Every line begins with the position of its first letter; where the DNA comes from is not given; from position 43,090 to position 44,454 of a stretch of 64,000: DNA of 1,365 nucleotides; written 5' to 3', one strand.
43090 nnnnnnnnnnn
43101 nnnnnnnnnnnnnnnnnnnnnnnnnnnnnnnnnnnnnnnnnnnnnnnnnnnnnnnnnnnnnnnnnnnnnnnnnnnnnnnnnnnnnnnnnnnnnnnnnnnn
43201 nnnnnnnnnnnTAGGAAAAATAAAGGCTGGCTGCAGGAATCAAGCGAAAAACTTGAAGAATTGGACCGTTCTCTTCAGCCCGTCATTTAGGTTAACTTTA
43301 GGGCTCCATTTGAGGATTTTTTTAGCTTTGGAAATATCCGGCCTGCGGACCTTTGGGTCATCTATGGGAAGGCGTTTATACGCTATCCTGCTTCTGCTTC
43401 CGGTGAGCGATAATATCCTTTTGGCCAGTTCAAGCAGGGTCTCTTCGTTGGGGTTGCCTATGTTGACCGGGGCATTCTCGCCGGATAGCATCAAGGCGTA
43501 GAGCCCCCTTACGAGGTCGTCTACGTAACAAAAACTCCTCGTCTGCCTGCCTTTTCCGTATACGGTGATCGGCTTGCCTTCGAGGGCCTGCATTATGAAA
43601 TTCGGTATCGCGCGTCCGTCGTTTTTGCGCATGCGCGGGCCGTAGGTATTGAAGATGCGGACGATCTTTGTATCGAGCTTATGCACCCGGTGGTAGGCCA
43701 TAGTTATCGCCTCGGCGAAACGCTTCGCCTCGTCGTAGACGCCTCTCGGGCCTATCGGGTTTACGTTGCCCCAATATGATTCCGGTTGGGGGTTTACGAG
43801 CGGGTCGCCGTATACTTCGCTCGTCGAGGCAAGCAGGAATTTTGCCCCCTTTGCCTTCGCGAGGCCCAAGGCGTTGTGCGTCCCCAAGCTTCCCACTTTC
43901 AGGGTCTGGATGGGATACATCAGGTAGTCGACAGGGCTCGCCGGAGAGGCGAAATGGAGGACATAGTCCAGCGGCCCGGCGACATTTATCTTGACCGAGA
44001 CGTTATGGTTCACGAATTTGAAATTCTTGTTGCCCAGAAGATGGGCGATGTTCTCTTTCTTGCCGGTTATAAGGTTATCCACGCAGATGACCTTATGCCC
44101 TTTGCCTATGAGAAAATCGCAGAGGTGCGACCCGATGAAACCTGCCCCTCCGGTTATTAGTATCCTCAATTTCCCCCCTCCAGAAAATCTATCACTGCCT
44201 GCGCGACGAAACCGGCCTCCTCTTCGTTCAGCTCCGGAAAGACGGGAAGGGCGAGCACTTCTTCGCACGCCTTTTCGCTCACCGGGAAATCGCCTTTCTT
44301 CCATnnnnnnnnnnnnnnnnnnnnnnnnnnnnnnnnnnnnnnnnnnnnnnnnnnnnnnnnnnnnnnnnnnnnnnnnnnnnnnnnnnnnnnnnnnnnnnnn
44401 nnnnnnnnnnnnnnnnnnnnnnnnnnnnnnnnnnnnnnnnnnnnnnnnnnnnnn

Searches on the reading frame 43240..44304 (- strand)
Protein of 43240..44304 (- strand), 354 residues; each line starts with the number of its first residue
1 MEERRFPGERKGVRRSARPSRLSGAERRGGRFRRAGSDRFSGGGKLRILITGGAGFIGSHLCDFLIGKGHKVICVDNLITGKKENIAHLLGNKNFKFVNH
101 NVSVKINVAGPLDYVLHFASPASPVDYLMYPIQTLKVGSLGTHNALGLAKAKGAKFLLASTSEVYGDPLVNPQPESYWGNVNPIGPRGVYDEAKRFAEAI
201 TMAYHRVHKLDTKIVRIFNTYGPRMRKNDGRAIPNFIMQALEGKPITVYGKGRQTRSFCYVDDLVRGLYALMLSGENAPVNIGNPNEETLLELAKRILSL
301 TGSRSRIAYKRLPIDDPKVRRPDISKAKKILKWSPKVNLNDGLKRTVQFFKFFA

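Call 11: search_protein_families(library=pfam, proteins=[window:43240-44304:-], max_evalue=0.00001)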
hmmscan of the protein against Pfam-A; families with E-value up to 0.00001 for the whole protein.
window:43240-44304:- (354 aa): 4 families
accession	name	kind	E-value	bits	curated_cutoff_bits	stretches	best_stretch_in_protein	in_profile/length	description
PF01370.27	Epimerase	-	7.1e-51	173.4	20.9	1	48-283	1-240/240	NAD dependent epimerase/dehydratase family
PF16363.11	GDP_Man_Dehyd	-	3.4e-49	168.5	27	1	49-346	1-332/332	GDP-mannose 4,6 dehydratase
PF01073.25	3Beta_HSD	-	6.5e-09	35.6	22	1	49-265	1-222/280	3-beta hydroxysteroid dehydrogenase/isomerase family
PF02719.21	Polysacc_synt_2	-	1.8e-07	31.1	20.2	0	185-305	133-251/293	Polysaccharide biosynthesis protein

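Call 35: search_protein_families(library=ncbifam, proteins=[window:43240-44304:-], max_evalue=1e-10)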
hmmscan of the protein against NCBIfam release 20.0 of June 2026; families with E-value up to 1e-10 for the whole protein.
window:43240-44304:- (354 aa): 12 families
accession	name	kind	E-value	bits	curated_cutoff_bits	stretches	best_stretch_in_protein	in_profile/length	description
TIGR01181.1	dTDP_gluc_dehyt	equivalog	4e-44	151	365.1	1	47-351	1-312/321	dTDP-glucose 4,6-dehydratase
NF005998.1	PRK08125.1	equivalog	1.6e-29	102.8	777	1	45-350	315-649/649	bifunctional UDP-4-amino-4-deoxy-L-arabinose formyltransferase/UDP-glucuronic acid oxidase ArnA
TIGR04180.1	EDH_00030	hypoth_equivalog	1.7e-29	102.8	475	1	48-337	1-296/297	NAD-dependent 4,6-dehydratase LegB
TIGR01179.1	galE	equivalog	4.9e-28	97.9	262.3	1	47-344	1-319/332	UDP-glucose 4-epimerase GalE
NF007490.0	PRK10084.1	subfamily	9.2e-28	97.2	649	1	47-350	2-334/361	dTDP-glucose 4,6-dehydratase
NF007582.0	PRK10217.1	equivalog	1.6e-27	96.6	698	1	47-350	3-331/355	dTDP-glucose 4,6-dehydratase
NF008872.0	PRK11908.1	equivalog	2.8e-24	85.8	294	1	47-301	3-271/349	bifunctional UDP-4-keto-pentose/UDP-xylose synthase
NF011728.1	PRK15181.1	equivalog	3.4e-23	82.2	760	1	47-350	17-337/348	Vi polysaccharide biosynthesis UDP-N-acetylglucosaminuronic acid C-4 epimerase TviC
TIGR02197.1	heptose_epim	equivalog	2e-20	73.2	274.6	1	48-348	1-311/316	ADP-glyceromanno-heptose 6-epimerase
NF007956.0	PRK10675.1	subfamily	4.6e-15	55.6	394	1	47-239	2-202/338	UDP-glucose 4-epimerase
NF047922.1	GDPFucSynFcl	equivalog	3.4e-13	49.7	500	1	189-350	133-301/308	GDP-L-fucose synthase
NF041015.1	UDPsulfquin_syn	equivalog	4.9e-11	42.2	575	0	230-272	236-278/384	UDP-sulfoquinovose synthase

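Call 77: search_solved_structures(query=window:43240-44169:-, max_evalue=1e-30)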
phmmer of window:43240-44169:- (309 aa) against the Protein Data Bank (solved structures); distinct sequences matched with E-value up to 1e-30: 12.
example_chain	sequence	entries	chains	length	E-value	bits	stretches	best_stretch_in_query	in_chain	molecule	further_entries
4gll_A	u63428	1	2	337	4.7e-111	374.3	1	2-306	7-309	UDP-glucuronic acid decarboxylase 1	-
2b69_A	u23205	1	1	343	5e-111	374.2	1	2-306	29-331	UDP-glucuronate decarboxylase 1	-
4m55_A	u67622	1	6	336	2.3e-110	372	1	2-306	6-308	UDP-glucuronic acid decarboxylase 1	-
4lk3_A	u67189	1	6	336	3.2e-110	371.5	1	2-306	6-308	UDP-glucuronic acid decarboxylase 1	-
4zrm_A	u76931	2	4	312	6.9e-41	143.8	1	1-306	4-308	UDP-glucose 4-epimerase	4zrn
6zl6_A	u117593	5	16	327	2e-36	129.2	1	1-306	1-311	Epimerase domain-containing protein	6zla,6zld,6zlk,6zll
6zlj_A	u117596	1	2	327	3.8e-36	128.3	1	1-306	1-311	Epimerase domain-containing protein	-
8vr2_A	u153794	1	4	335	1.1e-35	126.7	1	2-304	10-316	NAD-dependent epimerase/dehydratase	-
8rdg_A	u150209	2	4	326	3.1e-34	122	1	1-303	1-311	SDR family NAD(P)-dependent oxidoreductase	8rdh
7ys8_A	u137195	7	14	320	6.7e-34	120.9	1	1-306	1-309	UDP-glucose 4-epimerase | UDP-glucose 4-epimerase along with EC 5.1.3.2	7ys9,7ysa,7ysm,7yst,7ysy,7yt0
8rdi_A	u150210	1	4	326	1.1e-33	120.2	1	1-303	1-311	SDR family NAD(P)-dependent oxidoreductase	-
6bwl_A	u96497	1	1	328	2e-31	112.8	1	1-306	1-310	Pal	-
